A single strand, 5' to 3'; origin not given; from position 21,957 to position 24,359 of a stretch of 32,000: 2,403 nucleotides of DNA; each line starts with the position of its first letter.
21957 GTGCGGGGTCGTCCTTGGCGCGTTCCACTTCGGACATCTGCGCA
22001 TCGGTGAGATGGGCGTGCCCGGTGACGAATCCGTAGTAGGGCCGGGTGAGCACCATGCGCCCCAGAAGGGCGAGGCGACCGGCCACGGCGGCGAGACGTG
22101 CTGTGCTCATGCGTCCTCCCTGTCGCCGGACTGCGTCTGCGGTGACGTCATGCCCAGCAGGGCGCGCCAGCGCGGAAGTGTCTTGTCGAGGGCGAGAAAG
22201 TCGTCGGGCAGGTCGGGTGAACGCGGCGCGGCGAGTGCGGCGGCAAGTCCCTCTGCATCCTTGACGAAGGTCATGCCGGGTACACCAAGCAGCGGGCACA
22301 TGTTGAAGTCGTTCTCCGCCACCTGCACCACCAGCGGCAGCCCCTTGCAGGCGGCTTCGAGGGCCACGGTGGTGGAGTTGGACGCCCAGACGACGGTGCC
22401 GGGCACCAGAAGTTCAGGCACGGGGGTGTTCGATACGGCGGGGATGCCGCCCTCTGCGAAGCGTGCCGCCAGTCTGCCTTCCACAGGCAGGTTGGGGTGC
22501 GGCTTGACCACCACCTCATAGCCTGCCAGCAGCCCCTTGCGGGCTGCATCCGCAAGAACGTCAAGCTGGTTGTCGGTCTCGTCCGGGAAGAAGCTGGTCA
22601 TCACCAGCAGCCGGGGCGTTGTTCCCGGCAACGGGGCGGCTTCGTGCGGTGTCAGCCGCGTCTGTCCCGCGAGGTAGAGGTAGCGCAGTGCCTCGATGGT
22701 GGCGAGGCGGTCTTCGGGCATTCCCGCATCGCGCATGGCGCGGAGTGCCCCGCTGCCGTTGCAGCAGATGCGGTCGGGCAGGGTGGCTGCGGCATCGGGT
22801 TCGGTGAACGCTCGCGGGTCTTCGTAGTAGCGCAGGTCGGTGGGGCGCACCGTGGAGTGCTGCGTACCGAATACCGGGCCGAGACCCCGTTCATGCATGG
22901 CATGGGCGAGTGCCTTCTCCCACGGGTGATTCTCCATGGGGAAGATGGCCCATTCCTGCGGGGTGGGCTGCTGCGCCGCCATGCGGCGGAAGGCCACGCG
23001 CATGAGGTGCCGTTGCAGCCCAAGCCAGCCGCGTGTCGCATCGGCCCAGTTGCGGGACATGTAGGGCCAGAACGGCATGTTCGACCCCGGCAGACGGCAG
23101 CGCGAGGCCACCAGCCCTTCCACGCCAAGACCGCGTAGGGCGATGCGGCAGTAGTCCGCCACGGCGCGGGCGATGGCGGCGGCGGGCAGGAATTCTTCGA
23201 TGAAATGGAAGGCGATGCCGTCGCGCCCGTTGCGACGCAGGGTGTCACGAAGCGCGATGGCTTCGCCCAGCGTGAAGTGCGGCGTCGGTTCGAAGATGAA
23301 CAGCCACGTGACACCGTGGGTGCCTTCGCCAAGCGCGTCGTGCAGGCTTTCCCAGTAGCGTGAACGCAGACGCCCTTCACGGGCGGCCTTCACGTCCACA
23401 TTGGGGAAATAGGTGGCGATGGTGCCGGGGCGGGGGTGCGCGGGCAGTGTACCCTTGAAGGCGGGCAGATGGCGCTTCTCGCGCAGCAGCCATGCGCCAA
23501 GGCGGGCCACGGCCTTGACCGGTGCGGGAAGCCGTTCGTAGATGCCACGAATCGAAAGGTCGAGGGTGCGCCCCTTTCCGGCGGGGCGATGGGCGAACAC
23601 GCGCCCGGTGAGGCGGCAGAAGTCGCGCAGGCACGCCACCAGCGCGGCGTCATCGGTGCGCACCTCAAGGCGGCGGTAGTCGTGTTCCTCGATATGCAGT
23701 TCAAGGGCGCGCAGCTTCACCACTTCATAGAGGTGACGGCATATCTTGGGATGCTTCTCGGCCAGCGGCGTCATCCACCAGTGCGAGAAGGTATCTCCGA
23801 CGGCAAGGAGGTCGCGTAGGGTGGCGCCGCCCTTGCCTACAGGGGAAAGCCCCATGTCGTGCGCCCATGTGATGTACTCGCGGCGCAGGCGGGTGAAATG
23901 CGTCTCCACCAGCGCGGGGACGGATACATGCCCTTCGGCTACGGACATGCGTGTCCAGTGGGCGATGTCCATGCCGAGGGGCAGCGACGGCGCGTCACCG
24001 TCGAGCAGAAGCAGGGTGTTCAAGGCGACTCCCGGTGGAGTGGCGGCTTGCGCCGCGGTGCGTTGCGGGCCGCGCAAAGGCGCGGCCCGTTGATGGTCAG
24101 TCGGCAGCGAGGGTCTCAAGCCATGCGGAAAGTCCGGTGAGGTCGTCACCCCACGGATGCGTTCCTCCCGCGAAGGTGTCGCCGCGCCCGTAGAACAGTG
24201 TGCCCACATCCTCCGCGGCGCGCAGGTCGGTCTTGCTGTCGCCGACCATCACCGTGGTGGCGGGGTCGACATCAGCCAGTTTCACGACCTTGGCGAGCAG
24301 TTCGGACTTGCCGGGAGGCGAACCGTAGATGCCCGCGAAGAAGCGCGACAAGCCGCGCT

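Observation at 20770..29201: CMP-ulosonic-acid-like biosynthesis cassette with no visible PEP-dependent synthase, convergent to waaA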

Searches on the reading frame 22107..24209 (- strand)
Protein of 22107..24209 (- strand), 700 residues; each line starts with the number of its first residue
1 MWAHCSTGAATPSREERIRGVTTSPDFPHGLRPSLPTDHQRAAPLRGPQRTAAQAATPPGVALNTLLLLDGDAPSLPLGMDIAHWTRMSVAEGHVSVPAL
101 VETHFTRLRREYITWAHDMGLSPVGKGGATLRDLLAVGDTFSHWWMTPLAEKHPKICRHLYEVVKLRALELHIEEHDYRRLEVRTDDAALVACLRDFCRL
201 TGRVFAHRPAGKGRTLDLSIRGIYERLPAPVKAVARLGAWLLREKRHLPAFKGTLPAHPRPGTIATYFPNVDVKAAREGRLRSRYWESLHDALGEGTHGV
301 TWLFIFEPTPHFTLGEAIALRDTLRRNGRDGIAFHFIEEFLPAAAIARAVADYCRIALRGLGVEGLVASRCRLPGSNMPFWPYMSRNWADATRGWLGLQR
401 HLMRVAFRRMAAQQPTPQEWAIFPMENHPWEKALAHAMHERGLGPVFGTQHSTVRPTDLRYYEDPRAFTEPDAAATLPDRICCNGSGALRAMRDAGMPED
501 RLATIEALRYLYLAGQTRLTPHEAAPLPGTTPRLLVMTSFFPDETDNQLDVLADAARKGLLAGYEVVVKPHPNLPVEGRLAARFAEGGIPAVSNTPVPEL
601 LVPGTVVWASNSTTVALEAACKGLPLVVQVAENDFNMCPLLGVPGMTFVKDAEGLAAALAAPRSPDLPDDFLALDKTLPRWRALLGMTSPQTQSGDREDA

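Call 4: search_protein_families(library=pfam, proteins=[window:22107-24209:-], max_evalue=0.01)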
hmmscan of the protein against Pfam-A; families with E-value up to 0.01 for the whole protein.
window:22107-24209:- (700 aa): 0 families

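Call 5: search_protein_families(library=ncbifam, proteins=[window:22107-24209:-], max_evalue=0.01)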
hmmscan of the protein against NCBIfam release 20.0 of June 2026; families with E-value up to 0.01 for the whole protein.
window:22107-24209:- (700 aa): 1 family
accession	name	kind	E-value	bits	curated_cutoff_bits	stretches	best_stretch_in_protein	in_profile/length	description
TIGR04326.1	O_ant_LIC13510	subfamily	2.1e-271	901.6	250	1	82-687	1-602/602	TIGR04326 family surface carbohydrate biosynthesis protein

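Call 12: search_solved_structures(query=window:22107-24023:-, max_evalue=1)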
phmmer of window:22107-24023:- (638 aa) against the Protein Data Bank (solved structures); distinct sequences matched with E-value up to 1: 1.
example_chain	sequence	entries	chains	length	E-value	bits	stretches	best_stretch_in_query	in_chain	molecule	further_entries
9axt_AS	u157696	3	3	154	0.41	12.4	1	122-217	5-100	Small ribosomal subunit protein uS19B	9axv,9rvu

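Call 13: find_homologous_proteins(query=window:22107-24023:-, max_evalue=0.00001)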
Query window:22107-24023:- (638 aa): 167 proteins with E <= 0.00001 among 8000 candidates; the best 120 are listed.
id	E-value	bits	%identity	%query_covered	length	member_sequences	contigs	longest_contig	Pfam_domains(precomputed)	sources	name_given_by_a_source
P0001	0.0e+0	1477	100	100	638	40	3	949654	-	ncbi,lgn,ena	-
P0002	0.0e+0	1246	84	100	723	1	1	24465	-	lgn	-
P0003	0.0e+0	1176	80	98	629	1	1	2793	-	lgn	-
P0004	1.0e-264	898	65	98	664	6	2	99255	-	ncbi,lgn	-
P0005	6.8e-258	876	64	98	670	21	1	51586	-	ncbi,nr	ncbi:hypothetical protein DA2_2188 [Desulfovibrio sp. A2]|nr:hypothetical protein DA2_2188 [Desulfov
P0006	1.2e-257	875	63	99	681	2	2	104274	-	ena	-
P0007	7.1e-256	869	63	98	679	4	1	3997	-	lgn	-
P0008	7.2e-255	866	63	98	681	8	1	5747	-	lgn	-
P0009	1.0e-249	849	62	98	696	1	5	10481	-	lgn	-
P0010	1.4e-210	719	53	95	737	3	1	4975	-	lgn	-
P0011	5.2e-201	688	70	70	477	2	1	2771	-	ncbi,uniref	ncbi:TIGR04326 family surface carbohydrate biosynthesis protein, partial [Nitratidesulfovibrio liaoh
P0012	1.6e-178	614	49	98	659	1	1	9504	-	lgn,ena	-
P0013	8.1e-171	588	48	98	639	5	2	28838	-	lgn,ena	-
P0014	1.2e-170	588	47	98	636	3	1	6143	-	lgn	-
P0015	6.5e-170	585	47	98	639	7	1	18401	-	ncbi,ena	-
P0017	4.0e-169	583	46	98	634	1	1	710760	-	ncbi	-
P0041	6.2e-156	539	45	97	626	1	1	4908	-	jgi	jgi:surface carbohydrate biosynthesis protein (TIGR04326 family)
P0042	7.8e-156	539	45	97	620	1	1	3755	-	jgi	jgi:surface carbohydrate biosynthesis protein (TIGR04326 family)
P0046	6.4e-155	536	45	97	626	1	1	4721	-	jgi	jgi:surface carbohydrate biosynthesis protein (TIGR04326 family)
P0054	5.2e-151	523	45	95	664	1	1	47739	-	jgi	jgi:surface carbohydrate biosynthesis protein (TIGR04326 family)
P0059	2.2e-148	514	45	95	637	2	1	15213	-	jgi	jgi:surface carbohydrate biosynthesis protein (TIGR04326 family)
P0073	7.4e-144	499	45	95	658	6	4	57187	-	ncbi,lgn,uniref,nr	ncbi:TIGR04326 family surface carbohydrate biosynthesis protein [Desulfovibrio legallii]|uniref:Surf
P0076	1.3e-143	498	42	95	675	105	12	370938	-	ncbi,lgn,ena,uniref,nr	ncbi:hypothetical protein SDC9_06697 [bioreactor metagenome]|uniref:Uncharacterized protein n=1 Tax=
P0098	3.4e-140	487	43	95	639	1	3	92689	-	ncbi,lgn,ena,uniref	ncbi:TIGR04326 family surface carbohydrate biosynthesis protein [Desulfovibrio sp. SGI.169]|uniref:T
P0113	9.0e-138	479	42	96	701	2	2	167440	-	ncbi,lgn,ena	-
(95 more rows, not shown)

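Call 14: find_encoding_contigs(protein=P0001, flank=10000, max_places=3)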
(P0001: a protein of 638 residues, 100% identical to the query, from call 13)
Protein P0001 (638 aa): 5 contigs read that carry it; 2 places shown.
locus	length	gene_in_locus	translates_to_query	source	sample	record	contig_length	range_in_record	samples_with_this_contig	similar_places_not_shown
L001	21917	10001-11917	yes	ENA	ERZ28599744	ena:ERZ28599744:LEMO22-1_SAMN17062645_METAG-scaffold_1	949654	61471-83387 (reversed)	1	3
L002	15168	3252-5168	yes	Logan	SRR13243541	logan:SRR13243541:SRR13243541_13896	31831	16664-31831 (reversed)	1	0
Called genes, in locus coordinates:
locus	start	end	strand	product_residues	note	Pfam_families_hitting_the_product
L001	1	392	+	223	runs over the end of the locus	PF00132:Hexapep, PF14602:Hexapep_2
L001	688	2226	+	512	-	PF01943:Polysacc_synt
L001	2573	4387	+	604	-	PF08269:dCache_2, PF17200:sCache_2, PF00672:HAMP, PF10046:BLOC1_2 (faint), PF00015:MCPsignal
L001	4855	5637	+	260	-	PF03328:HpcH_HpaI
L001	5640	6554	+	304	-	PF01073:3Beta_HSD, PF01370:Epimerase, PF02719:Polysacc_synt_2, PF04321:RmlD_sub_bind, PF05368:NmrA (weak), PF07993:NAD_binding_4 (faint), PF13460:NAD_binding_10, PF16363:GDP_Man_Dehyd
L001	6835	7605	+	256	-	PF02348:CTP_transf_3, PF12804:NTP_transf_3 (weak)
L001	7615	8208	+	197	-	PF00132:Hexapep, PF14602:Hexapep_2 (weak)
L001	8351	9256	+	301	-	PF00389:2-Hacid_dh, PF02826:2-Hacid_dh_C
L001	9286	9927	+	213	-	PF00702:Hydrolase, PF12710:HAD (weak), PF13419:HAD_2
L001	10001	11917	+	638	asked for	-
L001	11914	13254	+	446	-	PF01041:DegT_DnrJ_EryC1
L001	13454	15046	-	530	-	PF04413:Glycos_transf_N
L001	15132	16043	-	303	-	PF01820:Dala_Dala_lig_N, PF07478:Dala_Dala_lig_C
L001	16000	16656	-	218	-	PF01966:HD (weak)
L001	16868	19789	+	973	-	PF00989:PAS, PF08448:PAS_4, PF13188:PAS_8 (weak), PF13426:PAS_9, PF01590:GAF, PF00989:PAS, PF08448:PAS_4 (weak), PF02518:HATPase_c, +3 more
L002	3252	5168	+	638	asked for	-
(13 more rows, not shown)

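Call 15: find_encoding_contigs(protein=P0017, flank=10000, max_places=1)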
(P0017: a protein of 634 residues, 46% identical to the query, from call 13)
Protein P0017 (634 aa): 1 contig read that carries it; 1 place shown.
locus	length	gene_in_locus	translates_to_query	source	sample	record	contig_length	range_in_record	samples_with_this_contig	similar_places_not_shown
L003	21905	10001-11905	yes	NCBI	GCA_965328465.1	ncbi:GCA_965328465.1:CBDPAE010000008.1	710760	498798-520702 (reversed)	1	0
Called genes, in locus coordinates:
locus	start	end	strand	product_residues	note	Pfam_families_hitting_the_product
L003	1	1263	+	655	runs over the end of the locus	PF00999:Na_H_Exchanger, PF02254:TrkA_N, PF02080:TrkA_C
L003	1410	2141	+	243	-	PF03328:HpcH_HpaI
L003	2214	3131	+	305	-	PF01073:3Beta_HSD, PF01370:Epimerase, PF02719:Polysacc_synt_2, PF04321:RmlD_sub_bind, PF05368:NmrA (weak), PF07993:NAD_binding_4 (faint), PF13460:NAD_binding_10, PF16363:GDP_Man_Dehyd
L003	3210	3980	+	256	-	PF02348:CTP_transf_3, PF12804:NTP_transf_3 (weak)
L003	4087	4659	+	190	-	PF14602:Hexapep_2 (faint), PF00132:Hexapep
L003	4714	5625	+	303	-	PF00389:2-Hacid_dh, PF02826:2-Hacid_dh_C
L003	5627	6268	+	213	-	PF00702:Hydrolase, PF12710:HAD, PF13419:HAD_2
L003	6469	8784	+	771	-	PF00580:UvrD-helicase, PF01443:Viral_helicase1 (faint), PF13245:AAA_19, PF13604:AAA_30 (faint), PF13361:UvrD_C, PF13538:UvrD_C_2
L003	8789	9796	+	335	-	PF00586:AIRS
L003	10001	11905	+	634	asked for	-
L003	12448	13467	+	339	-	PF13480:Acetyltransf_6 (weak)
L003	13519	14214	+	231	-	PF01963:TraB_PrgY_gumN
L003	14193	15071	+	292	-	PF09924:LPG_synthase_C (weak)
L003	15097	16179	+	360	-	PF04055:Radical_SAM, PF13186:SPASM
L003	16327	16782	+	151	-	PF01475:FUR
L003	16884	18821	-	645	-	PF00009:GTP_EFTU, PF03144:GTP_EFTU_D2, PF25461:Beta-barrel_SelB, PF09106:WHD_2nd_SelB, PF09107:WHD_3rd_SelB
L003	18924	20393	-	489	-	PF01425:Amidase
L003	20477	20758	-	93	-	PF02686:GatC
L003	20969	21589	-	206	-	PF00515:TPR_1 (faint), PF13428:TPR_14 (faint), PF13181:TPR_8 (faint), PF13371:TPR_9 (weak), PF13414:TPR_11 (faint), PF13431:TPR_17 (faint), PF07719:TPR_2 (weak), PF13432:TPR_16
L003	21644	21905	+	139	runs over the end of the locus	-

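Call 16: find_encoding_contigs(protein=P0076, flank=10000, max_places=1)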
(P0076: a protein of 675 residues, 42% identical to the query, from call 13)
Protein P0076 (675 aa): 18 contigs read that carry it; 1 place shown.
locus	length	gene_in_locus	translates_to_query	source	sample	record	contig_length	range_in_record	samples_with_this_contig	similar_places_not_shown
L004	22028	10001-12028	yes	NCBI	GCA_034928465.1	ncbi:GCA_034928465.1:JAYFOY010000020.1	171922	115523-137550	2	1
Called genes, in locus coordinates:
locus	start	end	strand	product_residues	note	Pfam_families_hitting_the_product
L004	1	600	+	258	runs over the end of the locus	PF01479:S4 (weak), PF01728:FtsJ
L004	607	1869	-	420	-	PF00817:IMS, PF11798:IMS_HHH, PF21999:IMS_HHH_1 (weak), PF11799:IMS_C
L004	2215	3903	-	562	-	PF00999:Na_H_Exchanger, PF02254:TrkA_N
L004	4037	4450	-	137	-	PF01894:YjbQ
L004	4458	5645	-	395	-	PF13535:ATP-grasp_4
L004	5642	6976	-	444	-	PF03447:NAD_binding_3, PF00742:Homoserine_dh, PF01842:ACT (weak)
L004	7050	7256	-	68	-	-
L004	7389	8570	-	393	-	PF00155:Aminotran_1_2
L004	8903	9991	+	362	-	PF01008:IF-2B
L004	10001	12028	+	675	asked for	-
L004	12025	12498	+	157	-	PF09719:C_GCAxxG_C_C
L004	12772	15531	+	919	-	PF00690:Cation_ATPase_N, PF00122:E1-E2_ATPase, PF00702:Hydrolase, PF13246:Cation_ATPase, PF00689:Cation_ATPase_C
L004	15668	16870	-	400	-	-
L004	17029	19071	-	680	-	PF02743:dCache_1, PF00672:HAMP, PF00015:MCPsignal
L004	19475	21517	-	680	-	PF02743:dCache_1, PF17201:Cache_3-Cache_2, PF00672:HAMP, PF00015:MCPsignal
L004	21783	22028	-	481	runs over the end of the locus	PF00291:PALP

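Call 17: find_encoding_contigs(protein=P0113, flank=10000, max_places=1)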
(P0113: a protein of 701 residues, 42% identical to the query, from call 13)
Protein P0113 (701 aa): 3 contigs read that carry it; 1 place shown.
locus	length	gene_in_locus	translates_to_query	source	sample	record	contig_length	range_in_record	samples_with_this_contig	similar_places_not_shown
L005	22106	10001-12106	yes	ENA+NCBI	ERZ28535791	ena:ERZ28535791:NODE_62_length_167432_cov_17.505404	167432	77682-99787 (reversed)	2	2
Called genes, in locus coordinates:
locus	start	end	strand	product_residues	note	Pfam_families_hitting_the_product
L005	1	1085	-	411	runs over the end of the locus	PF00109:ketoacyl-synt, PF00108:Thiolase_N (weak), PF02801:Ketoacyl-synt_C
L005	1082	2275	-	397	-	PF13406:SLT_2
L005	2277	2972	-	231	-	PF07022:Phage_CI_repr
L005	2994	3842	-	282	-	PF01145:Band_7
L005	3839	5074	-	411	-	PF01145:Band_7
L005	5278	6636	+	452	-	PF13660:DUF4147, PF05161:MOFRL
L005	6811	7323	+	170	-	-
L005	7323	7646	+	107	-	PF01541:GIY-YIG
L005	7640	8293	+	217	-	PF01810:LysE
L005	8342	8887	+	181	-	PF02620:YceD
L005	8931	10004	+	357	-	PF01008:IF-2B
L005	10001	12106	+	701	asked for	-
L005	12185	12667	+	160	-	PF01584:CheW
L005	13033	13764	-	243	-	PF13512:TPR_18, PF13174:TPR_6 (faint), PF13525:YfiO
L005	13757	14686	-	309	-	PF01134:GIDA (weak), PF01266:DAO (weak), PF01946:Thi4 (weak), PF07992:Pyr_redox_2, PF12831:FAD_oxidored (weak), PF13450:NAD_binding_8 (weak), PF13738:Pyr_redox_3, PF00070:Pyr_redox, +4 more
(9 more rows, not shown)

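Call 45: predict_structure(alignment_id=A1)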
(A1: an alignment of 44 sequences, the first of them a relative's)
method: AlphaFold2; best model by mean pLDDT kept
length: 638 residues; sequences in the alignment: 44
mean_pLDDT: 91.3   pTM: 0.91
mean pLDDT of the five models: 91.3, 90.9, 89.0, 88.1, 88.0
residues with pLDDT >= 90: 496; 70-90: 112; 50-70: 19; < 50: 11
segments of 3 or more residues with pLDDT < 50: 629-638
pLDDT, mean of each block of 10 residues (from residue 1): 89 78 93 96 96 96 92 94 90 88 98 98 96 98 90 82 94 96 94 92 77 75 75 72 81 89 86 95 97 97 97 98 95 96 97 94 89 97 91 88 94 95 95 95 93 93 96 96 96 97 96 95 96 94 95 93 96 92 96 97 95 93 72 39
secondary structure, 60 per line:
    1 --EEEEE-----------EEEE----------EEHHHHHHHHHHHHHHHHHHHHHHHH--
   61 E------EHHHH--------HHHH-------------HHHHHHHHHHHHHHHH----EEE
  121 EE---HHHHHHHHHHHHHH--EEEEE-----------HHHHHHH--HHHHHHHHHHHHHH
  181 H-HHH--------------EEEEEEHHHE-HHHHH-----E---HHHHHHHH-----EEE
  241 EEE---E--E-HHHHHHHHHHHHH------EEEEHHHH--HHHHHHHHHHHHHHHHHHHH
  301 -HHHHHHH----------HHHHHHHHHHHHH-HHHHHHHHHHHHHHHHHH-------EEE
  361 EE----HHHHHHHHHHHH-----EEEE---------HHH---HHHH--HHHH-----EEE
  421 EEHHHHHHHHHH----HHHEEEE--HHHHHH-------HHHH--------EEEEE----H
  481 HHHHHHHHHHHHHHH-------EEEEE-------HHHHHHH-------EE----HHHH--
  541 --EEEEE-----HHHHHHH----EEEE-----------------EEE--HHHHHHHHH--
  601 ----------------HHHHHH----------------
elements in order: E3-7 E19-22 H35-58 H69-72 H81-84 H98-113 E118-122 H126-139 E142-146 H158-164 H167-181 E200-205 H211-215 H225-232 E238-243 H252-264 E271-274 H275-278 H281-300 H302-308 H319-331 H333-350 E358-362 H367-378 E384-387 H403-406 H409-412 E418-422 H423-432 E440-443 H446-451 H459-462 E471-475 H480-495 E503-507 H515-521 H535-538 E543-547 H553-559 E564-567 E585-587 H590-598 H617-622

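Call 47: fold_search(model_id=the predicted structure, library=pdb)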
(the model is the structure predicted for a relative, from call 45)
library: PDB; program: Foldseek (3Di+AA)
matches with E <= 10: 1144; with E <= 0.001: 223
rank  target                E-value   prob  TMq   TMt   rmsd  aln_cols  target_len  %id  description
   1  1v4v_A                6.3e-09  1.00  0.30  0.45  10.9       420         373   14  Crystal Structure Of UDP-N-Acetylglucosamine 2-Epimerase From Thermus Thermophilus HB8 (released 2003-12-02)
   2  5xvs_A                7.4e-09  1.00  0.32  0.51   8.7       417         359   12  Crystal structure of UDP-GlcNAc 2-epimerase NeuC complexed with UDP (released 2018-04-11)
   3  8sxw_C                8.8e-09  1.00  0.38  0.60   8.1       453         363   13  X-ray crystal structure of UDP- 2,3-diacetamido-2,3-dideoxy-glucuronic acid-2-epimerase from Thermus thermophilus stra (released 2023-09-13)
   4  8qoy                  2.0e-08  1.00  0.32  0.22   9.9       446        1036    9  Capsular polysaccharide synthesis multienzyme of Actinobacillus Pleuropneumoniae serotype 3 (released 2024-07-03)
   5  5zlr_A                2.3e-08  1.00  0.32  0.50   9.0       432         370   13  Structure of NeuC (released 2018-05-16)
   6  8sxw_A                2.7e-08  1.00  0.36  0.57  10.4       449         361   13  X-ray crystal structure of UDP- 2,3-diacetamido-2,3-dideoxy-glucuronic acid-2-epimerase from Thermus thermophilus stra (released 2023-09-13)
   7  8sxv_A                3.0e-08  1.00  0.33  0.52  10.8       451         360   12  X-ray crystal structure of UDP- 2,3-diacetamido-2,3-dideoxy-glucuronic acid-2-epimerase from Thermus thermophilus stra (released 2023-09-13)
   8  4zht_C                3.2e-08  1.00  0.33  0.50  10.0       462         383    8  Crystal structure of UDP-GlcNAc 2-epimerase (released 2016-06-01)
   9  8sxv_B                3.4e-08  1.00  0.36  0.58   8.2       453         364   12  X-ray crystal structure of UDP- 2,3-diacetamido-2,3-dideoxy-glucuronic acid-2-epimerase from Thermus thermophilus stra (released 2023-09-13)
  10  4zht_B                4.2e-08  1.00  0.33  0.51  10.0       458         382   10  Crystal structure of UDP-GlcNAc 2-epimerase (released 2016-06-01)
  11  8sy0_B                4.7e-08  1.00  0.32  0.51  10.5       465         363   12  X-ray crystal structure of UDP- 2,3-diacetamido-2,3-dideoxy-glucuronic acid-2-epimerase from Thermus thermophilus stra (released 2023-09-13)
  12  8sxy_A                5.6e-08  1.00  0.35  0.56   8.4       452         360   12  X-ray crystal structure of UDP- 2,3-diacetamido-2,3-dideoxy-glucuronic acid-2-epimerase from Thermus thermophilus stra (released 2023-09-13)
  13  8sxw_B                6.2e-08  1.00  0.34  0.55   9.6       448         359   14  X-ray crystal structure of UDP- 2,3-diacetamido-2,3-dideoxy-glucuronic acid-2-epimerase from Thermus thermophilus stra (released 2023-09-13)
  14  1v4v_B                7.8e-08  1.00  0.32  0.49  10.8       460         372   13  Crystal Structure Of UDP-N-Acetylglucosamine 2-Epimerase From Thermus Thermophilus HB8 (released 2003-12-02)
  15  5tvg_G                9.2e-08  1.00  0.30  0.40  12.3       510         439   12  Crystal structure of an alpha,alpha-trehalose-phosphate synthase (UDP-forming) from Burkholderia vietnamiensis (released 2016-11-16)
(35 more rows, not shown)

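Call 48: search_solved_structures(query=A1, max_evalue=10)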
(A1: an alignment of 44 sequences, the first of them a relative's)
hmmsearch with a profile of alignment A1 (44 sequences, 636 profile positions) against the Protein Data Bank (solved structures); distinct sequences matched with E-value up to 10: 0.
